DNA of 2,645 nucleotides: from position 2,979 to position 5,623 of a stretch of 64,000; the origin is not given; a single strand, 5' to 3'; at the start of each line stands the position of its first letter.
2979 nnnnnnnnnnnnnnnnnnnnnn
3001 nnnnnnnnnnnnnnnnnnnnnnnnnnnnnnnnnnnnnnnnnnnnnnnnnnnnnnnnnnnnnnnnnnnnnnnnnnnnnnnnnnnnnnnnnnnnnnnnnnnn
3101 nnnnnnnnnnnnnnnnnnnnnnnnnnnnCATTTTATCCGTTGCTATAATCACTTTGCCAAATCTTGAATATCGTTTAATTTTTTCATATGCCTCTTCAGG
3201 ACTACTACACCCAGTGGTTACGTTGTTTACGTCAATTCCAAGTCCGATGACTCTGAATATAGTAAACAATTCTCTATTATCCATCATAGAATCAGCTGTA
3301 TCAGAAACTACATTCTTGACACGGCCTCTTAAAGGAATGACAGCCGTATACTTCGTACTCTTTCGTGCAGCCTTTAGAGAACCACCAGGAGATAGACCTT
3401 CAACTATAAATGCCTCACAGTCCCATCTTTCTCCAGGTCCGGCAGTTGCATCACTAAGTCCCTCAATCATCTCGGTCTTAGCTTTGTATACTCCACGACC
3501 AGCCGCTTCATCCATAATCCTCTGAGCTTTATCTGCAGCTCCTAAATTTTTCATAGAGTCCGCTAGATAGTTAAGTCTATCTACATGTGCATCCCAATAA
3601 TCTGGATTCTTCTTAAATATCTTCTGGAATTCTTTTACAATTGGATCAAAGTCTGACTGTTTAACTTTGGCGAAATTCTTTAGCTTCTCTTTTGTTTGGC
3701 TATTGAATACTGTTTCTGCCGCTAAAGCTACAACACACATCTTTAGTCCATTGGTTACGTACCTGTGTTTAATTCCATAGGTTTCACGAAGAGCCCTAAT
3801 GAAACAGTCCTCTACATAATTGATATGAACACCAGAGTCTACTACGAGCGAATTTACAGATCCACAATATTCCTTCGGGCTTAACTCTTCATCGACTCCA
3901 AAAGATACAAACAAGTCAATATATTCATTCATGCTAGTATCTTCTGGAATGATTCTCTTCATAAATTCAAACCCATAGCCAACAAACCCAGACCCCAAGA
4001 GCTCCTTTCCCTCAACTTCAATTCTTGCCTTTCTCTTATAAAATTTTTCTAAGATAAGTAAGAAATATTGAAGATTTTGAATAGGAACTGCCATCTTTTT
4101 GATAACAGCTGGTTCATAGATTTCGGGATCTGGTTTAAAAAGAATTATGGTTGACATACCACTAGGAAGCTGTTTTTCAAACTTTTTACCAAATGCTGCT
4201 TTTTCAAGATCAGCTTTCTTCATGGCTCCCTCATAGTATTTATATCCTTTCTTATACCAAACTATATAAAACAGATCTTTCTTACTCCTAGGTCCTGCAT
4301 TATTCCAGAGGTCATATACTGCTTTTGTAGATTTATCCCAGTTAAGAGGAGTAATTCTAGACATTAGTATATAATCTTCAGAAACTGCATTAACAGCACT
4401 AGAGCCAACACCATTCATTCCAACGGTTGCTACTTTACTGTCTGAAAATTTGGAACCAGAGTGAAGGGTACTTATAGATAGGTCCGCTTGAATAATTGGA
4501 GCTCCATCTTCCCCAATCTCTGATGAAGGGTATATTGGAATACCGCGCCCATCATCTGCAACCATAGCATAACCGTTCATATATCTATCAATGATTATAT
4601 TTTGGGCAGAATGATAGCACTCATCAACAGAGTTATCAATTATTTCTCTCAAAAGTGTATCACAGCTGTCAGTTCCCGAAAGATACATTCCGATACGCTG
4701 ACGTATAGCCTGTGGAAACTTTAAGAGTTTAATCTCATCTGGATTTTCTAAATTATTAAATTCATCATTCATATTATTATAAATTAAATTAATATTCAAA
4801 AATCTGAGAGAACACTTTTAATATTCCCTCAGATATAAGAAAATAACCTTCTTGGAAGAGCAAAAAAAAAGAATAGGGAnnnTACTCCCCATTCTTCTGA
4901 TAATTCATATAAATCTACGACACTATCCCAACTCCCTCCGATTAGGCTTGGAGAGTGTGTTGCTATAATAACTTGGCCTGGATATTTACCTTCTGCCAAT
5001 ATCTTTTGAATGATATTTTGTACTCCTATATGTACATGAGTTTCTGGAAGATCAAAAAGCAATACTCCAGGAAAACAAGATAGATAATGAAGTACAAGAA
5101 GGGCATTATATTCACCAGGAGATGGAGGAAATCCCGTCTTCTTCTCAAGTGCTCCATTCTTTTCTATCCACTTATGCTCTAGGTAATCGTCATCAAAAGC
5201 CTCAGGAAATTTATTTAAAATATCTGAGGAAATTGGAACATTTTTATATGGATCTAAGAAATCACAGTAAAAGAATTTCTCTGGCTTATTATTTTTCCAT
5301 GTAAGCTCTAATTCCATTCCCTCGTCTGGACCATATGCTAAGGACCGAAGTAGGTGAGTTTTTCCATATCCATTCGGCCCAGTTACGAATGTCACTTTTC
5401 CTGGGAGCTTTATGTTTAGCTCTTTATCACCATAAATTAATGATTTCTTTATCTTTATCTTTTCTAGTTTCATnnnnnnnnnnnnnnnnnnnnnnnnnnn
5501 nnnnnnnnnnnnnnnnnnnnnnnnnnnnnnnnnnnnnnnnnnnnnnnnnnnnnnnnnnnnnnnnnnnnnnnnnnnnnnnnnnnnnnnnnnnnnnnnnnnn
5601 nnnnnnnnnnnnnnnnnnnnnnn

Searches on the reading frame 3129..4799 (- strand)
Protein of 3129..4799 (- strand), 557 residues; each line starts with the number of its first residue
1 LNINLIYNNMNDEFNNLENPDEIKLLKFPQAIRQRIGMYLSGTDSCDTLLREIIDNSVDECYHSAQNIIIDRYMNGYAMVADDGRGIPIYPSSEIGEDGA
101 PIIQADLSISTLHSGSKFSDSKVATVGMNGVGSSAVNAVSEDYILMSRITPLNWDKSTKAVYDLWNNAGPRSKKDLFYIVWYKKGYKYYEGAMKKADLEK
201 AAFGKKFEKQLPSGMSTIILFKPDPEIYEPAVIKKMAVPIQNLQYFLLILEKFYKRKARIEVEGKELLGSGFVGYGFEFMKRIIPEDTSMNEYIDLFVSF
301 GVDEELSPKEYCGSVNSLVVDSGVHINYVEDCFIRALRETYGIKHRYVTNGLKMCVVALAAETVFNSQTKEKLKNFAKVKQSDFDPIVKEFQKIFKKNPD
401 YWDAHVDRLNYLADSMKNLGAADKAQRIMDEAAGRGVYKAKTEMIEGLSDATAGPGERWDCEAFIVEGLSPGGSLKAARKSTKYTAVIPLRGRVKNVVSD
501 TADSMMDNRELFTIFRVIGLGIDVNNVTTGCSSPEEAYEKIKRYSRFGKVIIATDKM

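Call 17: search_protein_families(library=pfam, proteins=[window:3129-4799:-], max_evalue=0.01)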
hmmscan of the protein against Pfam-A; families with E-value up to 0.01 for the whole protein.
window:3129-4799:- (557 aa): 2 families
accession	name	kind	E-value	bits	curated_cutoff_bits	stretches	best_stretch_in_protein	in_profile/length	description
PF00204.31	DNA_gyraseB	-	3.9e-06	26.9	27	1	320-407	58-155/173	DNA gyrase B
PF02518.31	HATPase_c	-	0.00093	20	26.4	1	48-141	8-85/111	Histidine kinase-, DNA gyrase B-, and HSP90-like ATPase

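Call 18: find_related_loci(query=window:3129-4799:-, collection=viral_contigs, flank=6000)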
Query window:3129-4799:- (557 aa) in viral_contigs; peptide patterns used: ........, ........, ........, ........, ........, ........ (x = any residue, [..] = any of these).
1 stretches matched a pattern, but none encodes a relative of the query by tblastn (E <= 1e-3).

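Call 29: find_homologous_proteins(query=window:3129-4772:-, max_evalue=1e-10)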
Query window:3129-4772:- (548 aa): 1761 proteins with E <= 1e-10 among 8000 candidates; the best 120 are listed.
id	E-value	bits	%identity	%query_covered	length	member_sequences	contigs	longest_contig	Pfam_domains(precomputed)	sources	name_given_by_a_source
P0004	0.0e+0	1162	92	100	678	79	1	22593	PF01751.29,PF00204.32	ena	-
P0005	1.1e-267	907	71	100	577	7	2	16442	PF02518.32,PF01751.29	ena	-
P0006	6.6e-264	895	70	100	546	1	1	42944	-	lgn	-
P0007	2.1e-261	886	71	100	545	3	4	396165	-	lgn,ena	-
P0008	1.3e-257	874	69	100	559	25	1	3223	-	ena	-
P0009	3.0e-255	866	70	99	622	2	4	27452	PF01751.29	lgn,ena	-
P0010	1.4e-252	857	70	99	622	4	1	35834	-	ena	-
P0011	5.2e-252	855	68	99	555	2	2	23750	-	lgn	-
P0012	8.4e-251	851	68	100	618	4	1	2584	PF01751.29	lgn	-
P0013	2.7e-250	850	67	99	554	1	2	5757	PF02518.32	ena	-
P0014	1.1e-249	848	67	99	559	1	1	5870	PF02518.32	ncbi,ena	-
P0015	3.1e-249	846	67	99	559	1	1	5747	PF02518.32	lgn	-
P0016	3.4e-249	846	68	99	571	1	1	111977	-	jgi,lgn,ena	-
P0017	5.6e-249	845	69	99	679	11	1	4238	-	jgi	-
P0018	3.1e-248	843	67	99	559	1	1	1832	PF02518.32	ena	-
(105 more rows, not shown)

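Call 30: find_encoding_contigs(protein=P0004, flank=5000, max_places=2)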
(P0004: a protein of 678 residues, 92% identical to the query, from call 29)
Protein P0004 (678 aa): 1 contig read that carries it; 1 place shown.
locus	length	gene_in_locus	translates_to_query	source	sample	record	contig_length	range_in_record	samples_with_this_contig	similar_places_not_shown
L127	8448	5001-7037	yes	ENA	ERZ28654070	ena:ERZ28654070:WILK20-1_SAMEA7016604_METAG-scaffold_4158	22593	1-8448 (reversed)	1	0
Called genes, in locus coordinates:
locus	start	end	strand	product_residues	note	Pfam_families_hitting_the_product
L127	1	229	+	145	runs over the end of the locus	-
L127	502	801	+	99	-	-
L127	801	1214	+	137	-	-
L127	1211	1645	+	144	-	PF09424:YqeY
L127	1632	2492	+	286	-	-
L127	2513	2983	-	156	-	-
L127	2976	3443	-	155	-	-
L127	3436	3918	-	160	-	-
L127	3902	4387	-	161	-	-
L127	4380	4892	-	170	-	-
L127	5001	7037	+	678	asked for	PF00204:DNA_gyraseB (weak), PF01751:Toprim (weak)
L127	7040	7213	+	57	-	-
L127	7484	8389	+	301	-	-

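Call 31: find_encoding_contigs(protein=P0007, flank=5000, max_places=3)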
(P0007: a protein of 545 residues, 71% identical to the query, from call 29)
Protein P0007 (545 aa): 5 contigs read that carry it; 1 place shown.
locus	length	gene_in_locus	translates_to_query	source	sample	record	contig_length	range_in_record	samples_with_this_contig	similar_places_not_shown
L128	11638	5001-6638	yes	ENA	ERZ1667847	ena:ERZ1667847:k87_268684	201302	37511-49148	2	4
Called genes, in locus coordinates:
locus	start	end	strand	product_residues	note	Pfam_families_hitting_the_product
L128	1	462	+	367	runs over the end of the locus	-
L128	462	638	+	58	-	-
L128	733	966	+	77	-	-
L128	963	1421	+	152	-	-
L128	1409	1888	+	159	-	-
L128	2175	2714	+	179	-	-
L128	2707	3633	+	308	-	-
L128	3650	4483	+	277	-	PF02540:NAD_synthase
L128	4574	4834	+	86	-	-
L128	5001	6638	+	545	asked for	-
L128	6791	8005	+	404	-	PF13392:HNH_3, PF20987:I-TevI_DNA-bd (faint)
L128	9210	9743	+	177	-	-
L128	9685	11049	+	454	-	PF00521:DNA_topoisoIV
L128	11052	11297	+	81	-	-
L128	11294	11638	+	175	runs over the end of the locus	-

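Call 32: find_encoding_contigs(protein=P0006, flank=5000, max_places=2)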
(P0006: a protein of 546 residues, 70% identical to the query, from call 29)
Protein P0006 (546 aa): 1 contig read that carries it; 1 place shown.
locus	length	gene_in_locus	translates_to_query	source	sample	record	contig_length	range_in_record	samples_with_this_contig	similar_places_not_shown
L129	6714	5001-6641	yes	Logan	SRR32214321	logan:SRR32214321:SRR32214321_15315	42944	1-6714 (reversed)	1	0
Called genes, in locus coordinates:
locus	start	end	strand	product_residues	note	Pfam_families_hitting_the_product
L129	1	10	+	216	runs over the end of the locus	-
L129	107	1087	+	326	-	-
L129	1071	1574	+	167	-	-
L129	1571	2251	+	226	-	-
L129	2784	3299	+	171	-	-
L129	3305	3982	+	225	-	-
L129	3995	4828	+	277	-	PF02540:NAD_synthase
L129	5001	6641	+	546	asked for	-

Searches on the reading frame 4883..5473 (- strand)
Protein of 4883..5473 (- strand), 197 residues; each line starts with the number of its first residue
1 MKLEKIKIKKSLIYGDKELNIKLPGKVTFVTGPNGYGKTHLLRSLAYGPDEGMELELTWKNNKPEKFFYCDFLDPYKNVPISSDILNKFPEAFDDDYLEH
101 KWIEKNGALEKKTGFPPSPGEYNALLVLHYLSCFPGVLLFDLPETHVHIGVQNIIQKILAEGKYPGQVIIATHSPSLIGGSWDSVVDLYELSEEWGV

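Call 16: find_related_loci(query=window:4883-5473:-, collection=viral_contigs, flank=4000)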
Query window:4883-5473:- (197 aa) in viral_contigs; peptide patterns used: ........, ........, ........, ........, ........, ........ (x = any residue, [..] = any of these).
39 stretches matched a pattern, but none encodes a relative of the query by tblastn (E <= 1e-3).

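Call 17: search_protein_families(library=pfam, proteins=[window:4883-5473:-], max_evalue=0.01)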
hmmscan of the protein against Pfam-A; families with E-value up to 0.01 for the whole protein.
window:4883-5473:- (197 aa): 7 families
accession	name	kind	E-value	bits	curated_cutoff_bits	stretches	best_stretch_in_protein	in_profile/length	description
PF13304.12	AAA_21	-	1.8e-11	45.1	27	2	127-178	250-303/304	AAA domain, putative AbiEii toxin, Type IV TA system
PF13175.12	AAA_15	-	4.8e-09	36.7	32.1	1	137-178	331-374/374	AAA ATPase domain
PF13476.12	AAA_23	-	8e-05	23.8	27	1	5-48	1-42/201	AAA domain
PF02463.25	SMC_N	-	0.00011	22.2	40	1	3-47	2-46/220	RecF/RecN/SMC N terminal domain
PF00005.33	ABC_tran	-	0.0037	18.3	25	1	24-48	10-34/137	ABC transporter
PF24389.1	ORC-CDC6-like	-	0.0043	16.3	27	1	26-47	34-54/571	ORC-CDC6-like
PF13401.12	AAA_22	-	0.0044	17.8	27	1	26-85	6-54/130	AAA domain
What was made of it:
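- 4880..5473 (-): 197-aa minimal ABC-type ATPase (Walker A, signature motif, Walker B, H-loop) related to the ATPase ends of PtuA, AriA and GajA. It has no promoter of its own, so it must be expressed by read-through. Pfam AAA_21 1.8e-11 and AAA_15 4.8e-9 (call 17).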

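Call 20: find_encoding_contigs(protein=window:4883-5473:-, flank=3000, max_places=10)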
Protein window:4883-5473:- (197 aa): 5 contigs read that carry it; 4 places shown.
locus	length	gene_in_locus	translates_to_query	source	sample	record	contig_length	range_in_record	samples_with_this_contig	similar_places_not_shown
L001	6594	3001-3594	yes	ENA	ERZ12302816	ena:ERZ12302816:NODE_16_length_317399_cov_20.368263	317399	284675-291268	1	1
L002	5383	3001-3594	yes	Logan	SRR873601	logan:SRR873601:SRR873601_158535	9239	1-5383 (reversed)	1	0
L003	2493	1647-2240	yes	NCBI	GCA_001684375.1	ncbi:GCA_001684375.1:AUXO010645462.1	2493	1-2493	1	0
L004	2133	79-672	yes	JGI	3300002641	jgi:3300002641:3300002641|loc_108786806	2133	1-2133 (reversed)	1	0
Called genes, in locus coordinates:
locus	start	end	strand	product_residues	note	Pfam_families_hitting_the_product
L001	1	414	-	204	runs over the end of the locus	-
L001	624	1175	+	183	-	-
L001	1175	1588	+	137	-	-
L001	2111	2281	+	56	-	-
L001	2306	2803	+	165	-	-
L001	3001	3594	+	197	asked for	PF13175:AAA_15 (faint), PF13304:AAA_21 (weak)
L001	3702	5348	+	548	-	PF00204:DNA_gyraseB (weak)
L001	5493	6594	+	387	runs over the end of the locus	PF13392:HNH_3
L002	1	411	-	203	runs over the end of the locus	-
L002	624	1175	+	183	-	-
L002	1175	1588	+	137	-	-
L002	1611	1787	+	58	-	-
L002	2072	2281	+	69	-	-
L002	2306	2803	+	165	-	-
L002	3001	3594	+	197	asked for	PF13175:AAA_15 (faint), PF13304:AAA_21 (weak)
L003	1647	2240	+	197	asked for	PF13175:AAA_15 (faint), PF13304:AAA_21 (weak)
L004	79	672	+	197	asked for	PF13175:AAA_15 (faint), PF13304:AAA_21 (weak)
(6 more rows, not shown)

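Call 21: find_homologous_proteins(query=window:4883-5473:-, max_evalue=0.001)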
Query window:4883-5473:- (197 aa): 3 proteins with E <= 0.001 among 123 candidates.
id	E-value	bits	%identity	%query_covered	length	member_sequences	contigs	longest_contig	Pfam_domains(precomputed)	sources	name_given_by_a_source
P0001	1.1e-123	429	95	98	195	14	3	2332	PF13175.13,PF13476.13,PF13304.13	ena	-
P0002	2.7e-5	42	37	39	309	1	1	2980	PF13175.13,PF13476.13,PF13304.13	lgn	-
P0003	3.4e-5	42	46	37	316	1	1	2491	PF13175.13,PF13304.13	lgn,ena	-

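Call 22: find_encoding_contigs(protein=P0001, flank=3000, max_places=10)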
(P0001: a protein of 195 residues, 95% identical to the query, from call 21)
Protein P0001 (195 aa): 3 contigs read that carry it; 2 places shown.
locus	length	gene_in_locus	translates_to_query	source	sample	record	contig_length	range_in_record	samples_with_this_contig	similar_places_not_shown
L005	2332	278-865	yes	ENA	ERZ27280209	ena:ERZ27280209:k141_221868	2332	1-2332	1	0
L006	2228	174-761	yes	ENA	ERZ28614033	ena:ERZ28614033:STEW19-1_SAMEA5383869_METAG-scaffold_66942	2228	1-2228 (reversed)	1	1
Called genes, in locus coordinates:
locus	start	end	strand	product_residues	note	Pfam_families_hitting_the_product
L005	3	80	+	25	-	?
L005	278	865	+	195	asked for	PF13175:AAA_15 (faint), PF13476:AAA_23 (weak), PF13304:AAA_21 (weak)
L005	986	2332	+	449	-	?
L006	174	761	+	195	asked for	PF13175:AAA_15 (faint), PF13476:AAA_23 (weak), PF13304:AAA_21 (weak)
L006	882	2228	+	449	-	?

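Call 45: list_cluster_members(proteins=[window:4883-5473:-, P0001, window:5674-6168:-])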
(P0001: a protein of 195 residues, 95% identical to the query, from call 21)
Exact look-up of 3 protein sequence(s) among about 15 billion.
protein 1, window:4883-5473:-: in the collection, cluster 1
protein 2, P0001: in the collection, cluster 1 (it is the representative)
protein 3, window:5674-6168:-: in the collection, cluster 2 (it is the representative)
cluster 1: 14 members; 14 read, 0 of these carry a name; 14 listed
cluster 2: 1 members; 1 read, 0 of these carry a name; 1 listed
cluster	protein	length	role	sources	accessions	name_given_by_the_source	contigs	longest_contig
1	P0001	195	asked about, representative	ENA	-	-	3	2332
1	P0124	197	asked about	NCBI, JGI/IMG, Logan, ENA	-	-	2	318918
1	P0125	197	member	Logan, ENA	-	-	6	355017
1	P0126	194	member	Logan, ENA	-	-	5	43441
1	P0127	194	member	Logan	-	-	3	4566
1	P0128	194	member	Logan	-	-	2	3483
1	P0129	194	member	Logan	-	-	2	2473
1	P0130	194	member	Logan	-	-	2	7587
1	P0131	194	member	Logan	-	-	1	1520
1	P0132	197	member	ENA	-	-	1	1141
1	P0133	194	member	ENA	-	-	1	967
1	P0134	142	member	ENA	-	-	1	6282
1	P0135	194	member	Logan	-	-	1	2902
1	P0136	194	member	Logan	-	-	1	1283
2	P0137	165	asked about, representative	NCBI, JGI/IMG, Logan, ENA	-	-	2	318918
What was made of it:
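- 4880..5473 (-): It is found only in this lineage (calls 21, 45).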

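Call 46: find_encoding_contigs(protein=P0125, flank=3000, max_places=6)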
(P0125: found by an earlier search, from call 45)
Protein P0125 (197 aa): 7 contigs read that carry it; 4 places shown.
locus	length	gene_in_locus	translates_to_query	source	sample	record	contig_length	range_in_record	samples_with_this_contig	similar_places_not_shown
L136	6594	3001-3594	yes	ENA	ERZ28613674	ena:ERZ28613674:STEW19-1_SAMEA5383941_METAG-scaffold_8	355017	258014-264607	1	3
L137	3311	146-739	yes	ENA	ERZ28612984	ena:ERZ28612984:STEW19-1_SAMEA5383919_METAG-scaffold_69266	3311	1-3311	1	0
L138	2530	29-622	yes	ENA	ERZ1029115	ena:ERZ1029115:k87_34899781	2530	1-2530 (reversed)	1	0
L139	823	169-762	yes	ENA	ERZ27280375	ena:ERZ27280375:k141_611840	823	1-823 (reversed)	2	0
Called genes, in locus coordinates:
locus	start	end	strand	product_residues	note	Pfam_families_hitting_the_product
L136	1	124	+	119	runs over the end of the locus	-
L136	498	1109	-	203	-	-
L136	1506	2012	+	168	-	-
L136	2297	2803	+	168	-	-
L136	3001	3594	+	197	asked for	PF13175:AAA_15 (faint), PF13476:AAA_23 (weak), PF13304:AAA_21 (weak)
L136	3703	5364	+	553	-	PF01751:Toprim (weak)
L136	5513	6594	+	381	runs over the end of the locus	PF08722:Tn7_TnsA-like_N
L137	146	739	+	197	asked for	PF13175:AAA_15 (faint), PF13476:AAA_23 (weak), PF13304:AAA_21 (weak)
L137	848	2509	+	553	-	PF01751:Toprim (weak)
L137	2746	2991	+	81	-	-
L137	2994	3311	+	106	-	?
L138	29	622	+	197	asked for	PF13175:AAA_15 (faint), PF13476:AAA_23 (weak), PF13304:AAA_21 (weak)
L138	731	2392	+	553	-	PF01751:Toprim (weak)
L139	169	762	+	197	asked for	PF13175:AAA_15 (faint), PF13476:AAA_23 (weak), PF13304:AAA_21 (weak)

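Call 47: find_encoding_contigs(protein=P0126, flank=3000, max_places=5)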
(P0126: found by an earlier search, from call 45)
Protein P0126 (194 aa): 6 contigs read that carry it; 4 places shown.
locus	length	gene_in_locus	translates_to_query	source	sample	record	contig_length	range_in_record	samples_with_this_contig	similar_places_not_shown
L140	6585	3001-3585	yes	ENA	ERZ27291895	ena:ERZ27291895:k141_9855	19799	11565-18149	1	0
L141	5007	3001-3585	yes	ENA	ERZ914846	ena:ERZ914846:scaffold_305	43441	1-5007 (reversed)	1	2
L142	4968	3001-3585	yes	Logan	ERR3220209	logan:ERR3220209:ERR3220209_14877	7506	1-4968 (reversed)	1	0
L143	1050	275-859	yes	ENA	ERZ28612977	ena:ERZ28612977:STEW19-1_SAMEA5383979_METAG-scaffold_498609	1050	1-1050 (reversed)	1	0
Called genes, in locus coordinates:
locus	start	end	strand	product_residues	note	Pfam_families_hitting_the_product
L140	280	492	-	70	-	-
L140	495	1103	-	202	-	-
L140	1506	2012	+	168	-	-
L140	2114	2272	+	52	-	-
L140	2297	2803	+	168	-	-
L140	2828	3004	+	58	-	-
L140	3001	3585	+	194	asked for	PF13175:AAA_15 (faint), PF13476:AAA_23 (weak), PF13304:AAA_21 (weak)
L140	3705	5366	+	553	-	-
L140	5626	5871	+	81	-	-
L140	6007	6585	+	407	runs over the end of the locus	PF13392:HNH_3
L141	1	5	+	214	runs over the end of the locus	-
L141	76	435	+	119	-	-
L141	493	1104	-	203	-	-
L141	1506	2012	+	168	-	-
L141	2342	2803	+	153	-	-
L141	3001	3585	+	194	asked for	PF13175:AAA_15 (faint), PF13476:AAA_23 (weak), PF13304:AAA_21 (weak)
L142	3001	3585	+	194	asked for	PF13175:AAA_15 (faint), PF13476:AAA_23 (weak), PF13304:AAA_21 (weak)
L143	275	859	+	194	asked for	PF13175:AAA_15 (faint), PF13476:AAA_23 (weak), PF13304:AAA_21 (weak)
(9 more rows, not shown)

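Call 53: find_encoding_contigs(protein=P0130, flank=1500, max_places=4)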
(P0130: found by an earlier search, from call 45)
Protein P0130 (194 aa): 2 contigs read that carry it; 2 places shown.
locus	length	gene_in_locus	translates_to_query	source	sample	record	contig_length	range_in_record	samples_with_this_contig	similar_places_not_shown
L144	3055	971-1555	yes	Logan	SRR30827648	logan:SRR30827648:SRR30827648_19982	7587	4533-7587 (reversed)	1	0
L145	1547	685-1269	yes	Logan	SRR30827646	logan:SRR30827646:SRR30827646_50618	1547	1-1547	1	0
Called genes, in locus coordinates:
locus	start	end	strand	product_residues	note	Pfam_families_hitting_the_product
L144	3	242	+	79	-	?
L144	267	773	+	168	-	-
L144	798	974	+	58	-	-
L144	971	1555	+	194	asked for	PF13175:AAA_15 (faint), PF13476:AAA_23 (weak), PF13304:AAA_21 (faint)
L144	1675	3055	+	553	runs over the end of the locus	PF00204:DNA_gyraseB (faint), PF01751:Toprim (weak)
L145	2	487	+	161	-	?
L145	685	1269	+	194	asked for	PF13175:AAA_15 (faint), PF13476:AAA_23 (weak), PF13304:AAA_21 (faint)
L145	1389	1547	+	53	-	?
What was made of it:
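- Gene callers predicted this ORF in L140 and L144 (calls 47, 53).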

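Call 54: find_encoding_contigs(protein=P0127, flank=1500, max_places=4)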
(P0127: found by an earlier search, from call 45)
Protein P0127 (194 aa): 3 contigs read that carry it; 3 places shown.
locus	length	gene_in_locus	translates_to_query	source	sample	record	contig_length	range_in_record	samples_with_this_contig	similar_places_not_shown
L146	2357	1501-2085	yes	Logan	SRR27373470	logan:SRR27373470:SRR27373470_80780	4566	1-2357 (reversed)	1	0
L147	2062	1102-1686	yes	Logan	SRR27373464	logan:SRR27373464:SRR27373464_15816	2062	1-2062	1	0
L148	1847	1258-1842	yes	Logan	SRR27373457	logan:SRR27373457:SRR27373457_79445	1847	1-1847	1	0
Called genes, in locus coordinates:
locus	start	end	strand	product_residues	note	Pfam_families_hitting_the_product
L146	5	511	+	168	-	-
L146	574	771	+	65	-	-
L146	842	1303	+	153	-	-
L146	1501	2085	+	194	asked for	PF13175:AAA_15 (faint), PF13476:AAA_23 (weak), PF13304:AAA_21 (weak)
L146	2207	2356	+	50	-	?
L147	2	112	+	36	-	?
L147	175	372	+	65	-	-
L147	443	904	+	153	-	-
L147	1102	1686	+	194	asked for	PF13175:AAA_15 (faint), PF13476:AAA_23 (weak), PF13304:AAA_21 (weak)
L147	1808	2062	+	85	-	?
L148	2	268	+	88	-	?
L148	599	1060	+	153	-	-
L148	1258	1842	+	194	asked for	PF13175:AAA_15 (faint), PF13476:AAA_23 (weak), PF13304:AAA_21 (weak)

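Call 55: find_encoding_contigs(protein=P0134, flank=1500, max_places=4)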
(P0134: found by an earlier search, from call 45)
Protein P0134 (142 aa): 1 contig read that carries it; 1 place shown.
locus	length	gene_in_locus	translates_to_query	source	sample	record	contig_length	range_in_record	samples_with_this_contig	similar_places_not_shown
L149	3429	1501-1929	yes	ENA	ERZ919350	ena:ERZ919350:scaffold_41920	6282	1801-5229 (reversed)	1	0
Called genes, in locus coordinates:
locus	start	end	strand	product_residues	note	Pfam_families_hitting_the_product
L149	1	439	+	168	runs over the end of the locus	-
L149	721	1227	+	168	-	-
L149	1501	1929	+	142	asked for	PF13304:AAA_21 (weak)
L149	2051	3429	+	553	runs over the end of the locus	PF01751:Toprim (weak)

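Call 81: search_protein_families(library=padloc, proteins=[window:4883-5473:-], max_evalue=0.01)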
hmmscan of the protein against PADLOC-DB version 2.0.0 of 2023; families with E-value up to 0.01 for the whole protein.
window:4883-5473:- (197 aa): 92 families (the best 25 are shown)
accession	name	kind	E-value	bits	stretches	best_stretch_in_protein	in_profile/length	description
PDLC00305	PtuA1|PtuA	-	7.2e-13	46.6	2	131-179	241-289/392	AAA ATPase domain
PDLC02980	AriA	-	7e-12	43.9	2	131-178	253-303/304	-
PDLC04164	AriA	-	8.1e-12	43.2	1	120-186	175-244/253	-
PDLC00268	PtuA1|PtuA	-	1.1e-11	42.8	2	135-192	268-323/411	AAA ATPase domain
PDLC00289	PtuA1|PtuA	-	1.2e-10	39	2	126-180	240-294/404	AAA ATPase domain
PDLC00290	PtuA1|PtuA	-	4.1e-10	37.6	2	137-186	272-321/414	AAA ATPase domain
PDLC02979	AriA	-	2.1e-08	32.4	1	137-178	330-373/373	-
PDLC04244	PDC-M01A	-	3.1e-08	30.9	1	137-179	349-393/482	-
PDLC00298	PtuA1|PtuA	-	3.6e-08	30.9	1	1-46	1-44/423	AAA ATPase domain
PDLC00277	PtuA1|PtuA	-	4.1e-08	30.9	2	1-48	1-46/423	AAA ATPase domain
PDLC00309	PtuA1|PtuA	-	4.1e-08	30.7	1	131-179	265-313/413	AAA ATPase domain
PDLC00271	PtuA1|PtuA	-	7.6e-08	30.3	1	1-48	1-46/421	AAA ATPase domain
PDLC00075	GajA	-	9.4e-08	29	1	137-179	271-311/536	AAA ATPase domain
PDLC04135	mad3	-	1.2e-07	29.6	1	2-45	1-42/374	mads_3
PDLC02915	ATPase-Toprim_I-B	-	1.2e-07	29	2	133-178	254-299/623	-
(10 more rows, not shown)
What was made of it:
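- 4880..5473 (-): PADLOC PtuA 7e-13 and AriA 7e-12 (call 81).
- On Type III toxin-antitoxin: The downstream protein is an AAA_21/AAA_15 ABC ATPase (calls 17, 81).
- The protein belongs to an ATPase class common in defence systems (call 81).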

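Call 82: search_protein_families(library=phrogs, proteins=[window:4883-5473:-], max_evalue=0.01)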
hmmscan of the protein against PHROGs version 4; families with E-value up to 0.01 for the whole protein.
window:4883-5473:- (197 aa): 9 families
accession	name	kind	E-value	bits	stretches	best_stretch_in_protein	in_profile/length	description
phrog_7507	-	unknown function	1.4e-15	58.6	2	136-191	408-463/483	-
phrog_9802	-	unknown function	6.6e-11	42.9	1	136-186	286-336/438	-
phrog_8323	-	unknown function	1.3e-09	38.1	1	1-46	49-92/623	-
phrog_4747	-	unknown function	1.5e-08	35.2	1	138-178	337-379/610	-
phrog_293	-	moron, auxiliary metabolic gene and host takeover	1.5e-05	24.2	0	24-46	162-470/1058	ABC transporter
phrog_8066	-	unknown function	3.9e-05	23.7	0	137-178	386-429/522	-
phrog_3940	-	unknown function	4.9e-05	23.3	1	2-49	4-49/537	-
phrog_5836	-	unknown function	0.00044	19.3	0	26-45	49-68/1071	-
phrog_77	-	DNA, RNA and nucleotide metabolism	0.00058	19.5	1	1-47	296-342/967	SbcC-like subunit of palindrome specific endonuclease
